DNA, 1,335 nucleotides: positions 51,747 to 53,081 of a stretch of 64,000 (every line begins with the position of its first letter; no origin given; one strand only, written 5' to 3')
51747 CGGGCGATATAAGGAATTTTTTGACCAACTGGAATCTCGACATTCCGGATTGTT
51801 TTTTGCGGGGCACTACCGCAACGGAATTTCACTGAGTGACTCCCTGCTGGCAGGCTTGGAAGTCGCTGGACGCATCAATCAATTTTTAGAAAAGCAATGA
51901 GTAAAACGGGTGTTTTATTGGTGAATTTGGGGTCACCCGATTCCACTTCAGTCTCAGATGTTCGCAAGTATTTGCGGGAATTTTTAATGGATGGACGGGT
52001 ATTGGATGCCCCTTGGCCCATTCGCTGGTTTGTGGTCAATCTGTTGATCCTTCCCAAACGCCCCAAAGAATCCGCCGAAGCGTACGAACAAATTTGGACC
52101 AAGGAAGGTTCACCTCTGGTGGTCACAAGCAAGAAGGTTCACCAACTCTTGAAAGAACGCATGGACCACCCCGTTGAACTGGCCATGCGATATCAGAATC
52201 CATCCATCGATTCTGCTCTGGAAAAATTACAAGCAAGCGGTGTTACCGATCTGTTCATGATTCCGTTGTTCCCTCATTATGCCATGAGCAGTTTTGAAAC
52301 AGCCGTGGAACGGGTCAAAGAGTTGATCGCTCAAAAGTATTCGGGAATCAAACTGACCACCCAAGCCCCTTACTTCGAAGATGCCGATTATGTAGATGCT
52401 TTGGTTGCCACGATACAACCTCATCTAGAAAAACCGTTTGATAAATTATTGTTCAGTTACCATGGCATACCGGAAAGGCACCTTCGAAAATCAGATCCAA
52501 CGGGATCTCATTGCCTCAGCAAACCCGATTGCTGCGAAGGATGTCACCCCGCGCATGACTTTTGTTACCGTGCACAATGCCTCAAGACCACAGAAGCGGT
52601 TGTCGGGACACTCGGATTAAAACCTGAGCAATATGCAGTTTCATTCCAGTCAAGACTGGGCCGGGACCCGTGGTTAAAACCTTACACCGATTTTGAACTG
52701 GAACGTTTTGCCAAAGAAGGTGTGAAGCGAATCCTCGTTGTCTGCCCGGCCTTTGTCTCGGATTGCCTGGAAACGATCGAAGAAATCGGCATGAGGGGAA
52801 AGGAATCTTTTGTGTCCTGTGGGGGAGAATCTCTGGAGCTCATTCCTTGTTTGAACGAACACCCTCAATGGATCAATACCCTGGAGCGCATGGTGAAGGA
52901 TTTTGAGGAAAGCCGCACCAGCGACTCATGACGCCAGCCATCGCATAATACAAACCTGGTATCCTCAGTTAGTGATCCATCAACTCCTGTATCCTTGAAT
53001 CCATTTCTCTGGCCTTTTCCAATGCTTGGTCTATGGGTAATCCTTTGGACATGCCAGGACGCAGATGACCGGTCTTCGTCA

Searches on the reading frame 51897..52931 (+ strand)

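Call 68: search_protein_families(library=pfam, proteins=[window:51897-52931:+], max_evalue=0.00001)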
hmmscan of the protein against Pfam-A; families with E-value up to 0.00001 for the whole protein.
window:51897-52931:+ (344 aa): 2 families
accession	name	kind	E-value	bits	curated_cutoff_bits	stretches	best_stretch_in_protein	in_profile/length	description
PF00762.24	Ferrochelatase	-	8.1e-99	331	27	1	3-334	1-314/317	Ferrochelatase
PF01903.22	CbiX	-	3.4e-07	30.9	22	0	82-158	16-93/106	CbiX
